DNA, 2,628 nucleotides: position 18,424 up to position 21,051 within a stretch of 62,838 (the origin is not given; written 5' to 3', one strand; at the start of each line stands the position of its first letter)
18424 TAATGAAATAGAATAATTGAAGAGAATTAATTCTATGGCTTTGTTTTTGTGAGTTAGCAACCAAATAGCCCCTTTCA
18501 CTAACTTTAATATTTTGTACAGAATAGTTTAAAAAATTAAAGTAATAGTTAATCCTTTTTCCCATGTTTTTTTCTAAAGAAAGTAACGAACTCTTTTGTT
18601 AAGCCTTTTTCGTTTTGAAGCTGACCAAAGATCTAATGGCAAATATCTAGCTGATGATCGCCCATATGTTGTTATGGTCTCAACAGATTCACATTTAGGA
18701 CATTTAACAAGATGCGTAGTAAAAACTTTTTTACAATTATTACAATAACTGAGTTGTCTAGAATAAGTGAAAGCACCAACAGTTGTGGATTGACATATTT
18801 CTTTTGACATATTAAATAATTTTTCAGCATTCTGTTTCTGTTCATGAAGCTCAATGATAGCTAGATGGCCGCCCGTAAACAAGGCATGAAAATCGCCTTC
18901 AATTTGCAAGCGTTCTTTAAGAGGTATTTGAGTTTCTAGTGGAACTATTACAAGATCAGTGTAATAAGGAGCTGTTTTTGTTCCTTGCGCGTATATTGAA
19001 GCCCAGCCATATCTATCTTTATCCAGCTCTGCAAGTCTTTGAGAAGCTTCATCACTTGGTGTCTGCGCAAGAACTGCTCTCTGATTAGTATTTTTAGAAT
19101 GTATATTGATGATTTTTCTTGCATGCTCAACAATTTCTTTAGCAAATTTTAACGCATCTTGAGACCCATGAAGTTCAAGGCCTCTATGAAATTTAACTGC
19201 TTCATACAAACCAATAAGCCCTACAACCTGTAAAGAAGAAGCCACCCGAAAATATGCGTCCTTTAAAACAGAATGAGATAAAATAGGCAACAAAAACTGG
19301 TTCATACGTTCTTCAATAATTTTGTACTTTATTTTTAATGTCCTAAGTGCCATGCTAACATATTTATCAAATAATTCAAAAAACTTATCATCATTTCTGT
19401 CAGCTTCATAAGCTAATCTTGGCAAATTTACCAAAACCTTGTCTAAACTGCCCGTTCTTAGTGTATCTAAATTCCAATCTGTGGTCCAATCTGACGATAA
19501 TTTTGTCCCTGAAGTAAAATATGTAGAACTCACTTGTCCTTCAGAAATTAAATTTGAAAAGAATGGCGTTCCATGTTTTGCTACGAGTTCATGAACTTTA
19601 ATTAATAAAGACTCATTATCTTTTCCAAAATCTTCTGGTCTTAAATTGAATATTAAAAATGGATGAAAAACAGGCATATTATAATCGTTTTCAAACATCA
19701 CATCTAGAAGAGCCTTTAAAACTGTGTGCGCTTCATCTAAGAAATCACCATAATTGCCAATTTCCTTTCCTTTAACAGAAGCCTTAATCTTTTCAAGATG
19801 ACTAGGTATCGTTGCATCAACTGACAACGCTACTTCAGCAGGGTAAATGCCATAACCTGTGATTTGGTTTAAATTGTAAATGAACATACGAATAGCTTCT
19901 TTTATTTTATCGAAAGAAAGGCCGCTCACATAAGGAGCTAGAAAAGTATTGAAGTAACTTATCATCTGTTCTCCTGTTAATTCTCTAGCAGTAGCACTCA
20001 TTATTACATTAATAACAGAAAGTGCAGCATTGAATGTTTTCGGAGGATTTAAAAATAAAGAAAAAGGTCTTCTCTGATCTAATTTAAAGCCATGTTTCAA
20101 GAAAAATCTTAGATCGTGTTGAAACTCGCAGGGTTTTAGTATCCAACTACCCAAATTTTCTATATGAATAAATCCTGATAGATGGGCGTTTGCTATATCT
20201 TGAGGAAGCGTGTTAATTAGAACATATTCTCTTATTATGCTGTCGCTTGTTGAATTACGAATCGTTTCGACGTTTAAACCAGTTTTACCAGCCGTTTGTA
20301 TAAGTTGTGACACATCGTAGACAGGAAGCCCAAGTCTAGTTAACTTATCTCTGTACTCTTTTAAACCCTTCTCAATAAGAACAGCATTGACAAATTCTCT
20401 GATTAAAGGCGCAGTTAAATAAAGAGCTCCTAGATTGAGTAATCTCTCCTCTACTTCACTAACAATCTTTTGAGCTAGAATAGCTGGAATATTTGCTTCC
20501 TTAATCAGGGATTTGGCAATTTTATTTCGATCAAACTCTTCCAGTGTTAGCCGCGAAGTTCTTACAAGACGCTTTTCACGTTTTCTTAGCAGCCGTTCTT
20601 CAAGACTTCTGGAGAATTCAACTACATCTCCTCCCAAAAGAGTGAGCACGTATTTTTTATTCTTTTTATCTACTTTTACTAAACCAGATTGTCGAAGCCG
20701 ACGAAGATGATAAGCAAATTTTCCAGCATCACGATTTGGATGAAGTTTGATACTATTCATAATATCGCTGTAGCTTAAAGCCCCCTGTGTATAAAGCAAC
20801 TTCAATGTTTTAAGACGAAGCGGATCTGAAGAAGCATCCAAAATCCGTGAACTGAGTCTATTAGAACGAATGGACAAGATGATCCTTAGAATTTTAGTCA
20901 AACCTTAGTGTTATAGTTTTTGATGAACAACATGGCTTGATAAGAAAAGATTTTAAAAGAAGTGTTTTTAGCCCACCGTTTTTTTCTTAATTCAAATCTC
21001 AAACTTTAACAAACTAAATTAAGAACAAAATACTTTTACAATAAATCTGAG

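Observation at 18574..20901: HTH + ATP-cone + catalytically dead NrdD paralog directly upstream of the intact nrdD-nrdG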

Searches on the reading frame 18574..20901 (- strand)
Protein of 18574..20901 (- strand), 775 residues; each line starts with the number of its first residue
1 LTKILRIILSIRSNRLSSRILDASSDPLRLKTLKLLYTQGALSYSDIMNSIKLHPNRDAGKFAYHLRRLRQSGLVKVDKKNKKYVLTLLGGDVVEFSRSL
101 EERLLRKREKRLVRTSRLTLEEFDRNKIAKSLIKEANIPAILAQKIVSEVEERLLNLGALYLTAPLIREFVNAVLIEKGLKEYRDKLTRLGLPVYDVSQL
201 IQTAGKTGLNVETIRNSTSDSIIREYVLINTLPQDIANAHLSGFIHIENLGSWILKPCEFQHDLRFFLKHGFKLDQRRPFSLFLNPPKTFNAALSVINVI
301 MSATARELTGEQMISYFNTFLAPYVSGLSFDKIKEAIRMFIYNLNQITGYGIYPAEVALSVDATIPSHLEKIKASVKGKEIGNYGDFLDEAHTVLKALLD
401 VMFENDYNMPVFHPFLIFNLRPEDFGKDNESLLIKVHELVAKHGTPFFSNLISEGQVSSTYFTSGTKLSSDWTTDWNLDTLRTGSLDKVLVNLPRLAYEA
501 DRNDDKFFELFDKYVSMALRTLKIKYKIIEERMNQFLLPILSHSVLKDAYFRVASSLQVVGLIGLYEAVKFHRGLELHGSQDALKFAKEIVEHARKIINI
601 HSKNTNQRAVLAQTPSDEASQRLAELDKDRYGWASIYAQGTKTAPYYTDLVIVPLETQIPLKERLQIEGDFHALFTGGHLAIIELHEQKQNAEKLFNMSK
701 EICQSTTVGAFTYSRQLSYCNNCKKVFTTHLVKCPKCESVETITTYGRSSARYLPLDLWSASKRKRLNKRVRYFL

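Call 3: search_protein_families(library=pfam, proteins=[window:18574-20901:-], max_evalue=0.1)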
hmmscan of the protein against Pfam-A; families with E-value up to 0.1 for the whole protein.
window:18574-20901:- (775 aa): 10 families
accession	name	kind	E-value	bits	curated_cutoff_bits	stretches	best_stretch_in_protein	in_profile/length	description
PF13597.11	NRDD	-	3.7e-99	333.3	26.2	1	208-773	6-562/562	Anaerobic ribonucleoside-triphosphate reductase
PF24038.1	DUF7347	-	2.2e-07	31.4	27.6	1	23-95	7-75/77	Domain of unknown function (DUF7347)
PF03477.21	ATP-cone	-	3.9e-06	27.8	25.8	1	113-183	3-75/88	ATP cone domain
PF11230.13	YjjI-like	-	3.7e-05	22.7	23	1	481-604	220-344/485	Glycyl radical enzyme YjjI-like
PF01022.26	HTH_5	-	0.008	16.5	22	1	26-76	1-46/47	Bacterial regulatory protein, arsR family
PF12840.13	HTH_20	-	0.024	15.1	27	1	25-77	2-50/51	Helix-turn-helix domain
PF13248.11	Zn_ribbon_3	-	0.074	13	27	0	719-739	4-24/26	zinc-ribbon domain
PF01155.25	HypA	-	0.082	13.4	28.9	0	716-748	69-103/112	Hydrogenase/urease nickel incorporation, metallochaperone, hypA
PF03280.19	Lipase_chap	-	0.086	13.2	25.7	0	587-635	104-152/192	Proteobacterial lipase chaperone protein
PF25501.1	DUF7914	-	0.086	11.9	27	0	70-157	285-372/403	Domain of unknown function (DUF7914)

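Call 5: search_protein_families(library=ncbifam, proteins=[window:18574-20901:-], max_evalue=0.1)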
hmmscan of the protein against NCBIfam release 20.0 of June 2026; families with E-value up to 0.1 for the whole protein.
window:18574-20901:- (775 aa): 14 families
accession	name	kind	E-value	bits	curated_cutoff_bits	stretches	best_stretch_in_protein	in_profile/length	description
TIGR02487.1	NrdD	equivalog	5.8e-97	325.6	326.35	1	209-773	9-581/581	anaerobic ribonucleoside-triphosphate reductase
NF006126.0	PRK08270.1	equivalog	3.3e-73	247.1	548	1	206-773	121-681/684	ribonucleoside triphosphate reductase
NF006358.0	PRK08579.1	equivalog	7.2e-53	179.7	585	2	483-773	332-622/624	anaerobic ribonucleoside triphosphate reductase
NF005497.0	PRK07111.1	equivalog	9.9e-40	136.6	764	2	481-772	447-742/746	anaerobic ribonucleoside triphosphate reductase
NF006732.0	PRK09263.1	equivalog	1.5e-33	116.2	657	2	489-741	410-669/712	anaerobic ribonucleoside-triphosphate reductase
NF011292.0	PRK14704.1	equivalog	9.2e-26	90.6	736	2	482-772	320-616/618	anaerobic ribonucleoside triphosphate reductase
NF006127.0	PRK08271.1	equivalog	4.9e-25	88.1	545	1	481-741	350-595/631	anaerobic ribonucleoside-triphosphate reductase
TIGR02827.1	RNR_anaer_Bdell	equivalog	7.6e-18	64.4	568.3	1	481-741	321-566/596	anaerobic ribonucleoside-triphosphate reductase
NF033788.1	HTH_metalloreg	subfamily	2.9e-06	27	55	1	18-85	2-65/77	metalloregulator ArsR/SmtB family transcription factor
TIGR04040.1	glycyl_YjjI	hypoth_equivalog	0.00011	20.8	498.3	1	483-611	234-367/497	YjjI family glycine radical enzyme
NF033789.1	repress_SdpR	subfamily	0.00025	20.9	100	1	22-85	3-60/79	autorepressor SdpR family transcription factor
NF041413.1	ArsR_Rv2640c_fam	equivalog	0.032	14.6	155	0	21-81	36-94/118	Rv2640c family ArsR-like transcriptional regulator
NF035942.1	T3SS_eff_HopBF1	equivalog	0.074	12.4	200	0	184-225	77-119/200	T3SS effector protein kinase HopBF1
NF012168.1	BlaI_of_BCL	exception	0.092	12.7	180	0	32-88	13-69/121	penicillinase repressor BlaI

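Call 6: find_homologous_proteins(query=window:18574-20901:-, max_evalue=0.00001)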
Query window:18574-20901:- (775 aa): 1683 proteins with E <= 0.00001 among 8000 candidates; the best 120 are listed.
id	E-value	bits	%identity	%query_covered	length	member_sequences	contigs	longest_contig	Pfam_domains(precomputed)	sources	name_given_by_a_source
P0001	0.0e+0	1590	92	99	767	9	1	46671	PF12840.14,PF11230.14,PF03477.22,PF24038.2,PF13597.12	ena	-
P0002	0.0e+0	1141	67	98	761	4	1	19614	PF12840.14,PF03477.22,PF24038.2,PF13597.12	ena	-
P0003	0.0e+0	1136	67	98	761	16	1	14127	PF12840.14,PF03477.22,PF24038.2,PF13597.12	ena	-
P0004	0.0e+0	1135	68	98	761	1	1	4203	PF03477.22,PF24038.2,PF13597.12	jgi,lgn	-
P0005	0.0e+0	1025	66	90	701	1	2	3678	PF03477.22,PF13597.12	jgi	-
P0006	0.0e+0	1025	61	96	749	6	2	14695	PF03477.22,PF24038.2,PF13597.12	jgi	-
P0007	0.0e+0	1021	62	96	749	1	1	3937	PF12840.14,PF03477.22,PF24038.2,PF13597.12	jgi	jgi:anaerobic ribonucleoside-triphosphate reductase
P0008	6.7e-252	856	51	98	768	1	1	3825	PF12840.14,PF03477.22,PF24038.2,PF13597.12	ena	-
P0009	4.4e-250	850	50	98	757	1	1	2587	PF24038.2,PF13597.12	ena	-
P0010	5.9e-248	843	51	99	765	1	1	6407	PF03477.22,PF24038.2,PF13597.12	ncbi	-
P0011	4.2e-246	837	49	98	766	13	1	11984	PF03477.22,PF24038.2,PF13597.12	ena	-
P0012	1.0e-245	835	48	98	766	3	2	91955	PF12840.14,PF03477.22,PF24038.2,PF13597.12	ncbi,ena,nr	ncbi:MAG TPA: anaerobic ribonucleoside-triphosphate reductase [archaeon]|nr:anaerobic ribonucleoside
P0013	2.6e-242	824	51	98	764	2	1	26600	PF03477.22,PF24038.2,PF13597.12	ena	-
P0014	1.1e-241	822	48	98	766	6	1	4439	PF03477.22,PF24038.2,PF13597.12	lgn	-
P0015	1.7e-241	821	48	98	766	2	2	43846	PF12840.14,PF03477.22,PF24038.2,PF13597.12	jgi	-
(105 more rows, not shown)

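Call 7: search_solved_structures(query=window:18574-20901:-, max_evalue=0.01, show_alignments=2)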
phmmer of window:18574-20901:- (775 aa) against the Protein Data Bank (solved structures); distinct sequences matched with E-value up to 0.01: 5.
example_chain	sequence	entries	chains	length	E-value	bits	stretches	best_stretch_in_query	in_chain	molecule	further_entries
8p23_A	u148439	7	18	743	1.8e-15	59.3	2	558-773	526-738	Anaerobic ribonucleoside-triphosphate reductase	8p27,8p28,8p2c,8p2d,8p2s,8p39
9d3x_A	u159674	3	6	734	4.4e-14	54.7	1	210-723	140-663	Anaerobic ribonucleoside-triphosphate reductase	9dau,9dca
1h78_A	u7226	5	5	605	1.9e-13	52.6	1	219-695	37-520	ANAEROBIC RIBONUCLEOTIDE-TRIPHOSPHATE REDUCTASE LARGE CHAIN | ANAEROBIC RIBONUCLEOTIDE-TRIPHOSPHATE REDUCTASE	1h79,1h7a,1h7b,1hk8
4coi_A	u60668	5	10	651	2.4e-11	45.7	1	481-765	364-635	ANAEROBIC RIBONUCLEOSIDE-TRIPHOSPHATE REDUCTASE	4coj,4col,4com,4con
4u3e_A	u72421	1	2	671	2.6e-11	45.6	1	481-765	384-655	Ribonucleoside triphosphate reductase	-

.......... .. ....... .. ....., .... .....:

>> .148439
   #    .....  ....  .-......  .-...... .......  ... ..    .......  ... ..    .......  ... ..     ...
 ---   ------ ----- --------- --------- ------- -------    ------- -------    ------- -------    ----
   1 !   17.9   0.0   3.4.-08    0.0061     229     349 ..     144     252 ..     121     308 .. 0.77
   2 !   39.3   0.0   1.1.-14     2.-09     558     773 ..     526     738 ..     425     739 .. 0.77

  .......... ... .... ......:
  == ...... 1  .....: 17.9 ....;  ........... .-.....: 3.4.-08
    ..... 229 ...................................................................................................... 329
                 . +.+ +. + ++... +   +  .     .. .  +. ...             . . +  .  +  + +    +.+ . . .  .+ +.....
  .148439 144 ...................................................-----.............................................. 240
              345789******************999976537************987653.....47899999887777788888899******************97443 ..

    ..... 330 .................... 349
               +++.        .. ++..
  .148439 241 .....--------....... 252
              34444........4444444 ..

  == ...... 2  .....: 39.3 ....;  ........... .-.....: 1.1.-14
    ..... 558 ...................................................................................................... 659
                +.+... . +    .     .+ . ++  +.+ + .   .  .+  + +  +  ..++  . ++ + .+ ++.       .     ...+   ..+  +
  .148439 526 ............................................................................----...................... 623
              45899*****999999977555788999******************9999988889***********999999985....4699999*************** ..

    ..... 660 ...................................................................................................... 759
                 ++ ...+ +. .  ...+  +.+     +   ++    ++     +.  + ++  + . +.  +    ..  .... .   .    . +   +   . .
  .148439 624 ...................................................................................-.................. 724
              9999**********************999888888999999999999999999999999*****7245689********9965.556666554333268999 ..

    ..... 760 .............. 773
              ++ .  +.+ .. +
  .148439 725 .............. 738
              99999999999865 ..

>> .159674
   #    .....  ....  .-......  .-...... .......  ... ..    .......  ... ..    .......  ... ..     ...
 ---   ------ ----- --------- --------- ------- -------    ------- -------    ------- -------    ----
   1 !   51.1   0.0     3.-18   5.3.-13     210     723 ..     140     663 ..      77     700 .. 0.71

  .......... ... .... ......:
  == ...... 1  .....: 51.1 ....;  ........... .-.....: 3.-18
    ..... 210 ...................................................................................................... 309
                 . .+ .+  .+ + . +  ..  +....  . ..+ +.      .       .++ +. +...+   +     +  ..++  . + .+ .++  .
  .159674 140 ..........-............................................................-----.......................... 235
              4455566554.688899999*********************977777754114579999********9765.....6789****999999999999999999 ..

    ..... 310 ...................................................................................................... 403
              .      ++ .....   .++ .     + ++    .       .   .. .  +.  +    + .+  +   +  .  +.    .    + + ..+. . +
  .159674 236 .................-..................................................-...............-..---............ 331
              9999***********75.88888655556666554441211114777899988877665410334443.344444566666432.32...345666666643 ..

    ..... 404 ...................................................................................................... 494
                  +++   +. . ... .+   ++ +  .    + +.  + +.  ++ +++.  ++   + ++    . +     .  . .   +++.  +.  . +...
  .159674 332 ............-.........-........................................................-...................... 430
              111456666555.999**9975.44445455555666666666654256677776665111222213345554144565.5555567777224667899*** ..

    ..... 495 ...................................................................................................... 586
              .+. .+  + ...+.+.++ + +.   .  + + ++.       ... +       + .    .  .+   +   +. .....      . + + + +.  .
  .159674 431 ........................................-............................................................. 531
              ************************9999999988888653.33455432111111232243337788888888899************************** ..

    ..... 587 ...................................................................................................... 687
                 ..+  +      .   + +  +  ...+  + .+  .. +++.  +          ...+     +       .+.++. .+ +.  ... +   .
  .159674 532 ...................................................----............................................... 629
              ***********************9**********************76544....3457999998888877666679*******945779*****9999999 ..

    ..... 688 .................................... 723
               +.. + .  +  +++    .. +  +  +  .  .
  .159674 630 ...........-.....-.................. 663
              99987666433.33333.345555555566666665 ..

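Call 16: find_related_loci(query=A1, collection=genome_contigs, flank=9000)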
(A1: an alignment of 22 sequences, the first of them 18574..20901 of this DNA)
Query A1 (775 aa) in genome_contigs; peptide patterns used: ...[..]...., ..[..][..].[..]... (x = any residue, [..] = any of these).
587 stretches matched a pattern; 480 encode a relative of the query (tblastn E <= 1e-3); the best 80 are kept; 80 distinct loci.
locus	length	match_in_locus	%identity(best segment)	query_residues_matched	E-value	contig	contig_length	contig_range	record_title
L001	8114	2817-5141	93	1-775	0e+0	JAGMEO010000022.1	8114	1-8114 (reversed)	MAG: Candidatus Bathyarchaeota archaeon isolate RS_19_18 ZL565.bin.18.fa_22, whole genome shotgun sequence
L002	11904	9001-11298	67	9-774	0e+0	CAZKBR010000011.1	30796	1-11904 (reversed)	MAG TPA_asm: uncultured Candidatus Bathyarchaeia archaeon isolate SRP098346_co1_227 genome assembly, contig: NODE_1035_l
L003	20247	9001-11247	51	17-765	0e+0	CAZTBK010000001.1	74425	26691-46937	MAG TPA_asm: uncultured Candidatus Bathyarchaeia archaeon isolate binchicken_co349_95 genome assembly, contig: NODE_31_l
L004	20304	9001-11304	48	7-775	0e+0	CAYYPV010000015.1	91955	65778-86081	MAG TPA_asm: uncultured Candidatus Bathyarchaeia archaeon isolate SRP140028_co1_630 genome assembly, contig: k141_311807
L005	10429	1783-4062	47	12-775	0e+0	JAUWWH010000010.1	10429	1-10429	MAG: Candidatus Bathyarchaeota archaeon isolate CSMAG_2653 CSMAG_2653_k127_2445794_length_10429_cov_30.9136, whole genom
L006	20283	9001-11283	48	9-773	0e+0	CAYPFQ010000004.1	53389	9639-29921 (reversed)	MAG TPA_asm: uncultured Candidatus Bathyarchaeia archaeon isolate binchicken_co124_364 genome assembly, contig: NODE_137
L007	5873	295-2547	47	20-770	0e+0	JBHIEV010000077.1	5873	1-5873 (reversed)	MAG: Candidatus Bathyarchaeia archaeon isolate b2.sp2_bin.20 NODE_5653_length_5873_cov_18.000688, whole genome shotgun s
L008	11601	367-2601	48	12-755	0e+0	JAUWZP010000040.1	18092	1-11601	MAG: Candidatus Bathyarchaeota archaeon isolate CSMAG_2739 CSMAG_2739_k141_714294_length_18092_cov_14.0000, whole genome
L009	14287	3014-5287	46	19-775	0e+0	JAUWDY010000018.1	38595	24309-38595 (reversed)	MAG: Candidatus Bathyarchaeota archaeon isolate CSMAG_2176 CSMAG_2176_k141_1278611_length_38595_cov_13.0000, whole genom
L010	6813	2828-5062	48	12-755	0e+0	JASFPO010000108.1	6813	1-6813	MAG: Candidatus Bathyarchaeota archaeon isolate D0819M58metaG_Bin_753 D0819M58metaG_FD_scaffold_1350_c1, whole genome sh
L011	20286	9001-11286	47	13-773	0e+0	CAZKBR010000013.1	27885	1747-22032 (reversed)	MAG TPA_asm: uncultured Candidatus Bathyarchaeia archaeon isolate SRP098346_co1_227 genome assembly, contig: NODE_1286_l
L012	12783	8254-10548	45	12-775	0e+0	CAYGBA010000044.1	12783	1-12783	MAG TPA_asm: uncultured Candidatus Bathyarchaeia archaeon isolate ERP108616_co2_86 genome assembly, contig: NODE_8547_le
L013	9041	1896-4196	46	10-775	0e+0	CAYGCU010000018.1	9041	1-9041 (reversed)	MAG TPA_asm: uncultured Candidatus Bathyarchaeia archaeon isolate ERP108616_co2_191 genome assembly, contig: NODE_14800_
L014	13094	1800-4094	45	12-775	0e+0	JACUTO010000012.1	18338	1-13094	MAG: Candidatus Bathyarchaeota archaeon isolate Kmv02 NODE_1496_length_18338_cov_36.308374, whole genome shotgun sequenc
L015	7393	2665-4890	47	12-753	0e+0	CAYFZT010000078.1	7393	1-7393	MAG TPA_asm: uncultured Candidatus Bathyarchaeia archaeon isolate ERP108616_co2_78 genome assembly, contig: NODE_20281_l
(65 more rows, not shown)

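Call 49: predict_structure(alignment_id=A2)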
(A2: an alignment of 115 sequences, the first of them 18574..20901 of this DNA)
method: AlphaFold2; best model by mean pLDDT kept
length: 775 residues; sequences in the alignment: 115
mean_pLDDT: 86.4   pTM: 0.75
mean pLDDT of the five models: 86.4, 84.4, 84.4, 83.7, 83.6
residues with pLDDT >= 90: 439; 70-90: 241; 50-70: 63; < 50: 32
segments of 3 or more residues with pLDDT < 50: 1-14, 115-119, 188-194, 406-408
pLDDT, mean of each block of 10 residues (from residue 1): 40 59 82 89 92 87 93 89 89 75 53 50 78 82 88 66 62 74 61 59 85 81 75 85 92 94 94 66 88 95 92 96 96 95 82 82 95 94 96 96 64 87 89 94 93 87 94 91 96 98 98 98 97 92 90 95 97 93 97 97 94 93 92 92 92 94 95 94 88 95 94 92 86 90 87 88 88 90
secondary structure, 60 per line:
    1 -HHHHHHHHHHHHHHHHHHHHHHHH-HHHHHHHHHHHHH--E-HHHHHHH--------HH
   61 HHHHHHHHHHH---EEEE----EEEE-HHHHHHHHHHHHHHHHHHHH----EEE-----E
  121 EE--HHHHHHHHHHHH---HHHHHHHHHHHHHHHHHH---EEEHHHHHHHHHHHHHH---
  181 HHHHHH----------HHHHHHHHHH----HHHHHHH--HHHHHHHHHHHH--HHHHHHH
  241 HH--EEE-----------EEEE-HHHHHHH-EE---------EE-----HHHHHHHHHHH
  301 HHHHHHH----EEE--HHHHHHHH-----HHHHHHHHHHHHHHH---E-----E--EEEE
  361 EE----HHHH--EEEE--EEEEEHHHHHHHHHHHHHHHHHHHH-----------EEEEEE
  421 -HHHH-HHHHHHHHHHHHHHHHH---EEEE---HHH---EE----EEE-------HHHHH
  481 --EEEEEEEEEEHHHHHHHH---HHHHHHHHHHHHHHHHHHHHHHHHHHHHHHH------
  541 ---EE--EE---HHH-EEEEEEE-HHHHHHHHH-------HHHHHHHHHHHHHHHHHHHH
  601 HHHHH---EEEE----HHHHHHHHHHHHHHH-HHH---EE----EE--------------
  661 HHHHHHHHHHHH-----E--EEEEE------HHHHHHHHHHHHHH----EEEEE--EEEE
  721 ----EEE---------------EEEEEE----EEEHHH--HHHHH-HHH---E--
elements in order (helices of 4 or more, strands of 3 or more residues): H2-25 H27-39 H44-50 H59-71 E75-78 E83-86 H88-107 E112-114 E120-122 H125-136 H140-157 E161-163 H164-177 H181-186 H197-206 H211-217 H220-231 H234-242 E245-247 E259-262 H264-270 H290-307 E312-314 H317-324 H330-344 E357-362 H367-370 E373-376 E379-383 H384-403 E415-420 H422-425 H427-443 E447-450 E466-468 H476-480 E483-492 H493-500 H504-534 E557-563 H565-573 H581-605 E609-612 H617-631 H661-672 E681-685 H692-705 E710-714 E717-720 E725-727 E743-748 E753-755 H761-765
